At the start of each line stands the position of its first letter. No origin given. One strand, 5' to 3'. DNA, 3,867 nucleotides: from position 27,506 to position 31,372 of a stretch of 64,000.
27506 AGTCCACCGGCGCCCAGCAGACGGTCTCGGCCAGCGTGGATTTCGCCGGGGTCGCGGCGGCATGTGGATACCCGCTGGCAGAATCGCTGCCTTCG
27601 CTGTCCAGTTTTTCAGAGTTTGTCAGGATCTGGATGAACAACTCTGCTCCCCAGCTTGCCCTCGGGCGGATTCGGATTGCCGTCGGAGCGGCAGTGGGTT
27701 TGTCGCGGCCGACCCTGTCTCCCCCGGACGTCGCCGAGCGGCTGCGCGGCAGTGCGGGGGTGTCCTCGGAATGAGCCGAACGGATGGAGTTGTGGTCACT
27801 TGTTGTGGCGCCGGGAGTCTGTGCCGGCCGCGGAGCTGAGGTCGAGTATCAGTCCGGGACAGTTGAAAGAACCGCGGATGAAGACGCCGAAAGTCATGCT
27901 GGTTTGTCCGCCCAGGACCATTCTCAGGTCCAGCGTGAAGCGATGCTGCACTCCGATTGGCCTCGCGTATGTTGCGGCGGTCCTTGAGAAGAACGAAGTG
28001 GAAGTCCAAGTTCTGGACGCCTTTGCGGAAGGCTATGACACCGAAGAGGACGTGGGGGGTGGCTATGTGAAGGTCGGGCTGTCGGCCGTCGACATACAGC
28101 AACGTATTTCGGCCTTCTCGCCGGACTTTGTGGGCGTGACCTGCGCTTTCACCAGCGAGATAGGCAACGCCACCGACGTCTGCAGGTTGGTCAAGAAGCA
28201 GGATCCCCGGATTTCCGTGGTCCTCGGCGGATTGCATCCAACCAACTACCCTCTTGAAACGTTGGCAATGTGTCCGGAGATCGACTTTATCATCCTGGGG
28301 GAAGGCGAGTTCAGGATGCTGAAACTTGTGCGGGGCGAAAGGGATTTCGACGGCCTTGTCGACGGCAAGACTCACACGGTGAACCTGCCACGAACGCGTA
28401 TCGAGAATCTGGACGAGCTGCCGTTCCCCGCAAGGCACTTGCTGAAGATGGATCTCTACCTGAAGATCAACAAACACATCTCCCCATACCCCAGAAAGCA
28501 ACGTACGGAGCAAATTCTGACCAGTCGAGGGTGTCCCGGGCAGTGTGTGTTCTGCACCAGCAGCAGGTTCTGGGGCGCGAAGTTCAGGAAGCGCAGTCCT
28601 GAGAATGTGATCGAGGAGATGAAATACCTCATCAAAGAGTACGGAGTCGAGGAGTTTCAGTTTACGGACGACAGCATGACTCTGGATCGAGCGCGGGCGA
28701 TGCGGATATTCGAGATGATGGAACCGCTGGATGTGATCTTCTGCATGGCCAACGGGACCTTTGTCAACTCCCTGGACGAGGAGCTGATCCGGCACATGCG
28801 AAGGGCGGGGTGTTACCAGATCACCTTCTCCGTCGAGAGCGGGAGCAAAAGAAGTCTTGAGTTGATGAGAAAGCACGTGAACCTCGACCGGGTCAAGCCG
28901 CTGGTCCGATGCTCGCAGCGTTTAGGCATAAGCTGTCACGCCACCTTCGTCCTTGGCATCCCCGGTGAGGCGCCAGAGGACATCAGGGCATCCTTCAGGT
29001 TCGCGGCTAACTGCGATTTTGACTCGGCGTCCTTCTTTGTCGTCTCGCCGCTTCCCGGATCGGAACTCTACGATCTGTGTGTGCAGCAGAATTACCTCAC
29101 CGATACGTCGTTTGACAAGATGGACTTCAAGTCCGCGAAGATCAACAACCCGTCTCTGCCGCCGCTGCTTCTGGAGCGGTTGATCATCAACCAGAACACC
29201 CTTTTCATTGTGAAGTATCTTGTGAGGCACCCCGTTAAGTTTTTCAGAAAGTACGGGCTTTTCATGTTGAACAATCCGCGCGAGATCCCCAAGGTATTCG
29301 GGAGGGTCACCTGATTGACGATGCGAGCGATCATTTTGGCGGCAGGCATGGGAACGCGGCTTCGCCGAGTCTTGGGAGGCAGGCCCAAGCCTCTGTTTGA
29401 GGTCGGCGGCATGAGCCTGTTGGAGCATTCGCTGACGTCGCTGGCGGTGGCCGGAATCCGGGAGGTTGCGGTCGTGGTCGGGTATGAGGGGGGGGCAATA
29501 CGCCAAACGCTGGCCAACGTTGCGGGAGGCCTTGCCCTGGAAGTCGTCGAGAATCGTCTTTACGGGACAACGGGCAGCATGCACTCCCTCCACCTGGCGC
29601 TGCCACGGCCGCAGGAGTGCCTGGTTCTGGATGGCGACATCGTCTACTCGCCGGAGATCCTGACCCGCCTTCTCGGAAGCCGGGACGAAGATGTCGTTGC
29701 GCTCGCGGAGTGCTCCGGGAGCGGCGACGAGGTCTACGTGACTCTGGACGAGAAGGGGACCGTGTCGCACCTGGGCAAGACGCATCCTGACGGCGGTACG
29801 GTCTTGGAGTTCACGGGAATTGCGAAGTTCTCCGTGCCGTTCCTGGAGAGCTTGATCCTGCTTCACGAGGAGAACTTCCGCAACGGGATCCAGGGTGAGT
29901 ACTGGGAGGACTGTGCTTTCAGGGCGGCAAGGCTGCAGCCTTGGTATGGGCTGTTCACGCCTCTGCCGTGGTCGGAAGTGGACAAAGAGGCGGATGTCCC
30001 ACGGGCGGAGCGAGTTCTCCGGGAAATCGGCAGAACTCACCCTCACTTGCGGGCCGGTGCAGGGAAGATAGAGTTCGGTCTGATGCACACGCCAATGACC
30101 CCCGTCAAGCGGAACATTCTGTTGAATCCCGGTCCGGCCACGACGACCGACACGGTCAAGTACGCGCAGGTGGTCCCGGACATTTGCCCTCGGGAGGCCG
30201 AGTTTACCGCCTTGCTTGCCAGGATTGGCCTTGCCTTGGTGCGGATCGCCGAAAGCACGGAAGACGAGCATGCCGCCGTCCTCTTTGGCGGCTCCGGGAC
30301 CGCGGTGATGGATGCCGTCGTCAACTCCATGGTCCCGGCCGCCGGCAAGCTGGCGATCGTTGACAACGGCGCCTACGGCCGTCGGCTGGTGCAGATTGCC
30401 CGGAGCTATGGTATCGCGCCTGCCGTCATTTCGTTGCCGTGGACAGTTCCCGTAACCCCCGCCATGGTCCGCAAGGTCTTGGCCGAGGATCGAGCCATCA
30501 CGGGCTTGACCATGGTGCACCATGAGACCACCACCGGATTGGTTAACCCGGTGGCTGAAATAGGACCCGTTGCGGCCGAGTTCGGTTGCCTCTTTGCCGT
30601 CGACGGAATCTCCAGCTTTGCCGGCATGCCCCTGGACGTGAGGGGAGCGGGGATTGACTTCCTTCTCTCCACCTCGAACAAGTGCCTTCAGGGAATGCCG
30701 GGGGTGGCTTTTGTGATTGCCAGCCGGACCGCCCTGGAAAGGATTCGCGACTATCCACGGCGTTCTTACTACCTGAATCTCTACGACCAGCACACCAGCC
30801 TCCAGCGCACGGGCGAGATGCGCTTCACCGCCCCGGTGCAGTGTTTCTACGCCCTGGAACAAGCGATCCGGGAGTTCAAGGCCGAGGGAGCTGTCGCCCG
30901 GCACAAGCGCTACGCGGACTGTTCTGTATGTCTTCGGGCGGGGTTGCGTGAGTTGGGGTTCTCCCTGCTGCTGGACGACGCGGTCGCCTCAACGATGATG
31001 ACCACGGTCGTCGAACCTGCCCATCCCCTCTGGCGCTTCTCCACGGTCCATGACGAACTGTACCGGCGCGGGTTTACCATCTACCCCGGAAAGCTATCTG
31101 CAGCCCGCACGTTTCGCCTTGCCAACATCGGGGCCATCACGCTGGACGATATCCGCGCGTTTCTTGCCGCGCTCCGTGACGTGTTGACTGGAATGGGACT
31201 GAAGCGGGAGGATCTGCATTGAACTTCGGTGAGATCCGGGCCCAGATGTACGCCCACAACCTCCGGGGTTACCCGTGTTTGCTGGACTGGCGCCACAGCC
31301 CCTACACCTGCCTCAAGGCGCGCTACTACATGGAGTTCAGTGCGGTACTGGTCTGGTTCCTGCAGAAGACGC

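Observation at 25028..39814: Aminoethylphosphonate pathway interleaved with four cobalamin-dependent radical SAM enzymes inside a surface-glycan locus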

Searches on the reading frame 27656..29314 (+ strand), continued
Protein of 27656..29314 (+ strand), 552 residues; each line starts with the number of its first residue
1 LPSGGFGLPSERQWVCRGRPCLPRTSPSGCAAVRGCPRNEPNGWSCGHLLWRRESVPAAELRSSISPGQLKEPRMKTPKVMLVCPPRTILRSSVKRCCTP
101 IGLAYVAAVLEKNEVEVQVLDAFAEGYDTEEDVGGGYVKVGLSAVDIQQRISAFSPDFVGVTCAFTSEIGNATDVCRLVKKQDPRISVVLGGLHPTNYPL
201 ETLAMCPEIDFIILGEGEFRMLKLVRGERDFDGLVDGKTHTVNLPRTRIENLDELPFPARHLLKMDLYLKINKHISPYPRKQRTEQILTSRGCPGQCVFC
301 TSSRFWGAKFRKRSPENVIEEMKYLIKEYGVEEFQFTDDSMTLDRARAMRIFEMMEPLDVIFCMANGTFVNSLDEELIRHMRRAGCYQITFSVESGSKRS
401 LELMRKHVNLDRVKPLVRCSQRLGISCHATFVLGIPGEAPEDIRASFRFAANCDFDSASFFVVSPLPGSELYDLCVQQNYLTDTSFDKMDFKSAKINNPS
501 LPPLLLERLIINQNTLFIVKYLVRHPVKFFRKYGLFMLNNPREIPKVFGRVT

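Call 42: search_protein_families(library=ncbifam, alignment_id=A1, max_evalue=1e-30)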
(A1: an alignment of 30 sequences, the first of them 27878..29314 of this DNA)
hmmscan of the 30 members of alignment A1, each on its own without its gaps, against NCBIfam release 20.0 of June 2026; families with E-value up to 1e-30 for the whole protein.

A. member 1, window:27878-29314:+ (478 aa): 4 families
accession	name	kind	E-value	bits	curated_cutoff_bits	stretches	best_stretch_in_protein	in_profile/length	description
NF038361.1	rSAM_Sden_1168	equivalog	9.4e-104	348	575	1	2-459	61-531/560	Sden_1168 family B12-binding radical SAM P-methyltransferase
TIGR03471.1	HpnJ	equivalog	5.4e-53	180.5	577.6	1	90-450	74-435/472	hopanoid biosynthesis associated radical SAM protein HpnJ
TIGR02026.1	BchE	equivalog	5.4e-45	154.2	481.35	1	6-453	2-438/497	magnesium-protoporphyrin IX monomethyl ester anaerobic oxidative cyclase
NF050148.1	rSAM_ApyD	equivalog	3.7e-40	138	750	1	27-399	26-391/645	RiPP biosynthesis radical SAM protein ApyD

B. families by the number of members that match (of 30 scanned): 13 families
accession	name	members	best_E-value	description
NF038361.1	rSAM_Sden_1168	30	7.6e-130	Sden_1168 family B12-binding radical SAM P-methyltransferase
TIGR03471.1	HpnJ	30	5.7e-62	hopanoid biosynthesis associated radical SAM protein HpnJ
TIGR02026.1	BchE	30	4.1e-58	magnesium-protoporphyrin IX monomethyl ester anaerobic oxidative cyclase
NF050148.1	rSAM_ApyD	30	5.7e-52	RiPP biosynthesis radical SAM protein ApyD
TIGR04479.1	bcpD_PhpK_rSAM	14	2.4e-38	PhpK family radical SAM P-methyltransferase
TIGR04014.1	B12_SAM_MJ_0865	13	3.8e-37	methyl-coenzyme M reductase glutamine C-methyltransferase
TIGR04072.2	rSAM_ladder_B12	13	6.9e-35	lipid biosynthesis B12-binding/radical SAM protein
TIGR04013.1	B12_SAM_MJ_1487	7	1e-35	TIGR04013 family B12-binding domain/radical SAM domain-containing protein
TIGR03975.1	rSAM_ocin_1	5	7e-35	RiPP maturation radical SAM C-methyltransferase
TIGR04385.1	B12_rSAM_cofa1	2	3.3e-33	B12 lower ligand biosynthesis radical SAM protein BzaD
TIGR04367.1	HpnR_B12_rSAM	2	5.1e-31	hopanoid C-3 methylase HpnR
NF033070.1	rSAM_AprD4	1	8.8e-32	AprD4 family radical SAM diol-dehydratase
TIGR04190.1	B12_SAM_Ta0216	1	6.5e-31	TIGR04190 family B12-binding domain/radical SAM domain protein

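Call 49: find_encoding_contigs(protein=P0039, flank=10000, max_places=2)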
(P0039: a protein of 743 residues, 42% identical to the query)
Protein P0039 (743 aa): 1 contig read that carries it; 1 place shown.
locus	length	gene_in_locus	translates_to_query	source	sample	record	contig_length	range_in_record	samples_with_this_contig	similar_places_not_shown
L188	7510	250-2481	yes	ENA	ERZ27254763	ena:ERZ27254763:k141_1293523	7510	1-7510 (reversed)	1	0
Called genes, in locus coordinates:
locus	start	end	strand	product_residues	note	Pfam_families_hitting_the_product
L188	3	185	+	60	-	?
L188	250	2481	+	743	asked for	PF00483:NTP_transferase, PF01128:IspD (faint), PF12804:NTP_transf_3, PF02310:B12-binding, PF04055:Radical_SAM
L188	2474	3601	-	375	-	PF00266:Aminotran_5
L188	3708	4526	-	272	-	PF01966:HD (faint)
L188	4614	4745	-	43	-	-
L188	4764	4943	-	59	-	-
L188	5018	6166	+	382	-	PF13439:Glyco_transf_4, PF13579:Glyco_trans_4_4, PF20706:GT4-conflict, PF00534:Glycos_transf_1, PF13692:Glyco_trans_1_4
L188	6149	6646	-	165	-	-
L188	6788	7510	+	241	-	?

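Call 79: predict_structure(alignment_id=A2)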
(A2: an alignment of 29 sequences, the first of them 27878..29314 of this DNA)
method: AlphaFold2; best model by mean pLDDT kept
length: 478 residues; sequences in the alignment: 29
mean_pLDDT: 91.1   pTM: 0.90
mean pLDDT of the five models: 91.1, 90.0, 89.4, 89.3, 89.2
residues with pLDDT >= 90: 315; 70-90: 150; 50-70: 11; < 50: 2
segments of 3 or more residues with pLDDT < 50: none
pLDDT, mean of each block of 10 residues (from residue 1): 92 86 92 98 97 93 92 98 96 86 97 95 91 96 97 97 96 93 96 92 88 91 83 91 98 97 89 97 96 90 97 95 95 94 97 93 94 94 87 82 84 67 86 88 84 84 83 62
secondary structure, 60 per line:
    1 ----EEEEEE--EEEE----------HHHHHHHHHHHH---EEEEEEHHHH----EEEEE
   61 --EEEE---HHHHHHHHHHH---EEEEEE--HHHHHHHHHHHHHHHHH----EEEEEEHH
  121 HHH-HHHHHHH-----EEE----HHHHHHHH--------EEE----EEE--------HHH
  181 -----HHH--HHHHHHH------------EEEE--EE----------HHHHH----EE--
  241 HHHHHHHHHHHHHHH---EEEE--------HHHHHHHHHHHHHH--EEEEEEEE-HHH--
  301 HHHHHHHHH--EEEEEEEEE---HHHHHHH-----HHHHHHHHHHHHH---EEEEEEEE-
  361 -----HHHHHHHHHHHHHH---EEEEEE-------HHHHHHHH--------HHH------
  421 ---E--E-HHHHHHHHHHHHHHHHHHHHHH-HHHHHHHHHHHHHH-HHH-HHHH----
elements in order: E5-10 E13-16 H27-38 E42-47 H48-51 E56-60 E63-66 H70-80 E84-89 H92-108 E113-118 H119-123 H125-131 E137-139 H144-151 E160-162 E167-169 H191-197 E210-213 H228-232 H241-255 E259-262 H271-284 E287-294 H301-309 E312-320 H324-330 H336-348 E352-359 H366-379 E383-388 H396-403 H429-450 H452-465 H471-474

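Call 84: fold_search(model_id=the predicted structure, library=pdb)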
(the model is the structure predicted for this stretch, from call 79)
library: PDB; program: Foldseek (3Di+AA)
matches with E <= 10: 1879; with E <= 0.001: 124
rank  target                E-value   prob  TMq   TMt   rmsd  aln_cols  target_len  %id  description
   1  6wte_A                1.4e-23  1.00  0.67  0.57   7.2       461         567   19  Structure of radical S-adenosylmethionine methyltransferase, TsrM, from Kitasatospora setae with cobalamin and [4Fe-4S (released 2020-12-23)
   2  6fd2_B                1.8e-23  1.00  0.73  0.77   6.7       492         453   20  Radical SAM 1,2-diol dehydratase AprD4 in complex with its substrate paromamine (released 2018-01-17)
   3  6wtf_A                3.9e-23  1.00  0.67  0.60   4.5       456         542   18  Structure of radical S-adenosylmethionine methyltransferase, TsrM, from Kitasatospora setae with tryptophan substrate  (released 2020-12-23)
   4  6fd2_A                5.2e-23  1.00  0.73  0.77   5.9       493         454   19  Radical SAM 1,2-diol dehydratase AprD4 in complex with its substrate paromamine (released 2018-01-17)
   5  6wtf_B                9.5e-23  1.00  0.68  0.61   4.6       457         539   18  Structure of radical S-adenosylmethionine methyltransferase, TsrM, from Kitasatospora setae with tryptophan substrate  (released 2020-12-23)
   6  6wte_B                1.4e-22  1.00  0.68  0.62   4.5       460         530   18  Structure of radical S-adenosylmethionine methyltransferase, TsrM, from Kitasatospora setae with cobalamin and [4Fe-4S (released 2020-12-23)
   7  9ccb                  2.2e-22  1.00  0.64  0.73   6.7       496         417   18  X-ray crystal structure of methyl-coenzyme M reductase glutamine methylase (MgmA) from Methanothermobacter marburgensis  (released 2025-01-01)
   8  9n1d                  1.6e-19  1.00  0.66  0.52   7.2       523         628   16  Crystal structure of CysS from Corallococcus sp. CA054B with 5'-deoxyadenosine and methionine bound (released 2026-01-28)
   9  7kdx_B                1.9e-19  1.00  0.67  0.50   8.2       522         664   17  Crystal structure of Streptomyces tokunonesis TokK with hydroxycobalamin, 5'-deoxyadenosine, and methionine (released 2022-01-12)
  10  9n1b                  2.9e-19  1.00  0.64  0.50   8.6       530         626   15  Crystal structure of CysS from Corallococcus sp. CA054B with 5'-deoxyadenosine, methionine, and pantetheinylated 3-metho (released 2026-01-28)
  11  7kdy_A                8.0e-19  1.00  0.67  0.50   8.2       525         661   16  Crystal structure of Streptomyces tokunonesis TokK with hydroxycobalamin, 5'-deoxyadenosine, methionine, and (2R)-pant (released 2022-01-12)
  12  7kdx_A                1.0e-18  1.00  0.68  0.51   7.8       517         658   17  Crystal structure of Streptomyces tokunonesis TokK with hydroxycobalamin, 5'-deoxyadenosine, and methionine (released 2022-01-12)
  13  9n1c                  1.1e-18  1.00  0.65  0.52   7.3       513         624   16  Crystal structure of CysS from Corallococcus sp. CA054B with 5'-deoxyadenosine, methionine, and pantetheinylated 3-ethox (released 2026-01-28)
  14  7kdy_B                3.3e-18  1.00  0.64  0.47   4.1       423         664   19  Crystal structure of Streptomyces tokunonesis TokK with hydroxycobalamin, 5'-deoxyadenosine, methionine, and (2R)-pant (released 2022-01-12)
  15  5ul4                  3.7e-18  1.00  0.70  0.48   6.3       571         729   16  Structure of Cobalamin-dependent S-adenosylmethionine radical enzyme OxsB with aqua-cobalamin and S-adenosylmethionine b (released 2017-04-19)
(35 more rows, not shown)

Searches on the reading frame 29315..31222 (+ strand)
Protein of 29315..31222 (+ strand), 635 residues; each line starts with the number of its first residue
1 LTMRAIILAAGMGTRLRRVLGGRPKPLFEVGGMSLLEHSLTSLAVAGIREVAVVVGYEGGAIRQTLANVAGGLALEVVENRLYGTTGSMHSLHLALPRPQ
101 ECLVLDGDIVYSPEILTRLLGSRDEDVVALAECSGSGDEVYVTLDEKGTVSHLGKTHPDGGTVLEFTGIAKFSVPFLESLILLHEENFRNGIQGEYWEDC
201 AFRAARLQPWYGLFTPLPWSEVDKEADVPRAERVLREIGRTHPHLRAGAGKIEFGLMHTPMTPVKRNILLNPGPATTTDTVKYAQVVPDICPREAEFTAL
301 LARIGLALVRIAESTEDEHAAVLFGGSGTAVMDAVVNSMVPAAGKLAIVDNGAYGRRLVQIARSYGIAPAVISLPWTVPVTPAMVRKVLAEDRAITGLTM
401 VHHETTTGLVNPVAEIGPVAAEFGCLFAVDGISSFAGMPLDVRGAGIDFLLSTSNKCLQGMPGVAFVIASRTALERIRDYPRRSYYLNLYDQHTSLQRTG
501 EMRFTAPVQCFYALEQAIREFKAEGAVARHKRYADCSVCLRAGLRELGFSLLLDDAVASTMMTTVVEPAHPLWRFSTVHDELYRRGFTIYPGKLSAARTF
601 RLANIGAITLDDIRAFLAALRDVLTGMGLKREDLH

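Call 3: search_protein_families(library=pfam, proteins=[window:29315-31222:+])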
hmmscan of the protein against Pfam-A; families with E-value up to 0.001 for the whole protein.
window:29315-31222:+ (635 aa): 4 families
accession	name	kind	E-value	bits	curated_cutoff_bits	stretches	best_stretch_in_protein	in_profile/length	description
PF00266.25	Aminotran_5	-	1.7e-18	67.2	21.5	1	320-571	62-321/371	Aminotransferase class-V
PF12804.13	NTP_transf_3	-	1.2e-17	65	27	1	5-135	1-125/160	MobA-like NTP transferase domain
PF00483.29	NTP_transferase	-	6.8e-10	39.4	21.2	1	5-114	2-116/245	Nucleotidyl transferase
PF01128.25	IspD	-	0.00088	19.5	27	0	4-65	2-62/221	2-C-methyl-D-erythritol 4-phosphate cytidylyltransferase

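Call 5: search_protein_families(library=ncbifam, proteins=[window:29315-31222:+], max_evalue=0.00001)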
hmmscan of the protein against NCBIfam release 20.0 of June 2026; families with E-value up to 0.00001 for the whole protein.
window:29315-31222:+ (635 aa): 31 families (the best 25 are shown)
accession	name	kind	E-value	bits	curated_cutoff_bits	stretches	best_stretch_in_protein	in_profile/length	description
TIGR03301.1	PhnW-AepZ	equivalog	1.5e-121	406.2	360.8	1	268-624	1-355/355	2-aminoethylphosphonate aminotransferase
NF010006.0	PRK13479.1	equivalog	2.3e-102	342.9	296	1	265-629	4-366/369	2-aminoethylphosphonate--pyruvate transaminase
TIGR02326.1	transamin_PhnW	equivalog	8e-100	334.4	400.8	1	266-624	3-360/363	2-aminoethylphosphonate--pyruvate transaminase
NF046070.1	PyrdoxPyrvTramin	equivalog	2.7e-37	128.5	600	1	268-568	7-307/369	pyridoxamine--pyruvate transaminase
NF045640.1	AspGlyoxATaseBhcA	equivalog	1.9e-29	102.8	650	1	266-624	4-364/395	L-aspartate--glyoxylate aminotransferase BhcA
TIGR03992.1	Arch_glmU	subfamily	1.4e-19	70.2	292.1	1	3-176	1-172/393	bifunctional sugar-1-phosphate nucleotidylyltransferase/acetyltransferase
NF041313.1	UDPGP_AglF_Halo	equivalog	4.8e-15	55.7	400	1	3-125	1-122/234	UTP--glucose-1-phosphate uridylyltransferase AglF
NF045761.1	NAMPUrTaseMurU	equivalog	1.8e-13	50.9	250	1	3-112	1-111/226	N-acetylmuramate alpha-1-phosphate uridylyltransferase MurU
NF049965.1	GlMnHpPGnyltfHddC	equivalog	5e-13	49.2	300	1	3-153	1-149/221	D-glycero-D-manno-heptose 1-phosphate guanosyltransferase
NF052502.1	man1P_GTase_Rv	exception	1.6e-12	47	440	1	4-119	2-118/352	mannose-1-phosphate guanylyltransferase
TIGR01173.1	glmU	equivalog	4e-12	45.7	366.85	1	3-133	1-127/452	bifunctional UDP-N-acetylglucosamine diphosphorylase/glucosamine-1-phosphate N-acetyltransferase GlmU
TIGR02623.1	G1P_cyt_trans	equivalog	1.2e-10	41.3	300.25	1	3-69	1-67/255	glucose-1-phosphate cytidylyltransferase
NF010933.0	PRK14353.1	equivalog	2.7e-10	39.5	505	1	2-121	5-122/453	bifunctional UDP-N-acetylglucosamine diphosphorylase/glucosamine-1-phosphate N-acetyltransferase GlmU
NF045665.1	NTPtran_DVU1551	equivalog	5.1e-10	38.9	315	1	4-91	2-79/359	DVU_1551 family NTP transferase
NF045697.1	MurNAcPUrMurU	equivalog_domain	5.4e-10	39.1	370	1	6-68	1-63/229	N-acetylmuramate alpha-1-phosphate uridylyltransferase MurU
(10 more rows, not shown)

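Call 78: search_solved_structures(query=window:29315-31222:+, max_evalue=1e-10, show_alignments=1)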
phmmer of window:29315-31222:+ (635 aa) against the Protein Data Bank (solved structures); distinct sequences matched with E-value up to 1e-10: 34.
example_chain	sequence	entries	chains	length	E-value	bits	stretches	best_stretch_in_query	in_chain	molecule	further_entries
6pd1_A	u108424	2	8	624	2.8e-119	402.6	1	2-629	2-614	Nucleotidyl transferase/aminotransferase, class V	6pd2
1m32_A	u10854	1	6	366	5.5e-75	256.3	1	267-623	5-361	2-aminoethylphosphonate-pyruvate aminotransferase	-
9kk8_A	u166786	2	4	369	1e-73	252.1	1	267-621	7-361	2-aminoethylphosphonate--pyruvate transaminase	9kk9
9kka_A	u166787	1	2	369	7.1e-73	249.4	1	267-621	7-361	2-aminoethylphosphonate--pyruvate transaminase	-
7e7g_A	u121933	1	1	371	6.2e-64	219.8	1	265-625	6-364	2-aminoethylphosphonate--pyruvate transaminase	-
2dr1_A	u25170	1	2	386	2.1e-32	115.7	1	309-627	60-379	386aa long hypothetical serine aminotransferase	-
1vjo_A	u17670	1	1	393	4.7e-32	114.5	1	263-568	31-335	alanine--glyoxylate aminotransferase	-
2yri_A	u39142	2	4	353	5.2e-31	111.1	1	268-620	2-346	Aminotransferase, class V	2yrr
3f0h_A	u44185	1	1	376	1e-24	90.3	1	273-623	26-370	Aminotransferase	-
3zrp_A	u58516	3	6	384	3.2e-24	88.7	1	268-624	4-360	SERINE-PYRUVATE AMINOTRANSFERASE (AGXT)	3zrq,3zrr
3kgw_A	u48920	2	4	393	5.7e-24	87.8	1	264-577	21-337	Alanine-glyoxylate aminotransferase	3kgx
2z9u_A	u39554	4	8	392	1.5e-22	83.2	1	322-568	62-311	Aspartate aminotransferase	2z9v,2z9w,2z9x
6mfb_A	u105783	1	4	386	9.6e-22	80.5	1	267-568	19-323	Serine--pyruvate aminotransferase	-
4cbr_A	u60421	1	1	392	2.6e-21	79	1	264-576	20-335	SERINE--PYRUVATE AMINOTRANSFERASE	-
7ns7_A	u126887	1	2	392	4.5e-21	78.3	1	264-576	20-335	L-alanine:glyoxylate aminotransferase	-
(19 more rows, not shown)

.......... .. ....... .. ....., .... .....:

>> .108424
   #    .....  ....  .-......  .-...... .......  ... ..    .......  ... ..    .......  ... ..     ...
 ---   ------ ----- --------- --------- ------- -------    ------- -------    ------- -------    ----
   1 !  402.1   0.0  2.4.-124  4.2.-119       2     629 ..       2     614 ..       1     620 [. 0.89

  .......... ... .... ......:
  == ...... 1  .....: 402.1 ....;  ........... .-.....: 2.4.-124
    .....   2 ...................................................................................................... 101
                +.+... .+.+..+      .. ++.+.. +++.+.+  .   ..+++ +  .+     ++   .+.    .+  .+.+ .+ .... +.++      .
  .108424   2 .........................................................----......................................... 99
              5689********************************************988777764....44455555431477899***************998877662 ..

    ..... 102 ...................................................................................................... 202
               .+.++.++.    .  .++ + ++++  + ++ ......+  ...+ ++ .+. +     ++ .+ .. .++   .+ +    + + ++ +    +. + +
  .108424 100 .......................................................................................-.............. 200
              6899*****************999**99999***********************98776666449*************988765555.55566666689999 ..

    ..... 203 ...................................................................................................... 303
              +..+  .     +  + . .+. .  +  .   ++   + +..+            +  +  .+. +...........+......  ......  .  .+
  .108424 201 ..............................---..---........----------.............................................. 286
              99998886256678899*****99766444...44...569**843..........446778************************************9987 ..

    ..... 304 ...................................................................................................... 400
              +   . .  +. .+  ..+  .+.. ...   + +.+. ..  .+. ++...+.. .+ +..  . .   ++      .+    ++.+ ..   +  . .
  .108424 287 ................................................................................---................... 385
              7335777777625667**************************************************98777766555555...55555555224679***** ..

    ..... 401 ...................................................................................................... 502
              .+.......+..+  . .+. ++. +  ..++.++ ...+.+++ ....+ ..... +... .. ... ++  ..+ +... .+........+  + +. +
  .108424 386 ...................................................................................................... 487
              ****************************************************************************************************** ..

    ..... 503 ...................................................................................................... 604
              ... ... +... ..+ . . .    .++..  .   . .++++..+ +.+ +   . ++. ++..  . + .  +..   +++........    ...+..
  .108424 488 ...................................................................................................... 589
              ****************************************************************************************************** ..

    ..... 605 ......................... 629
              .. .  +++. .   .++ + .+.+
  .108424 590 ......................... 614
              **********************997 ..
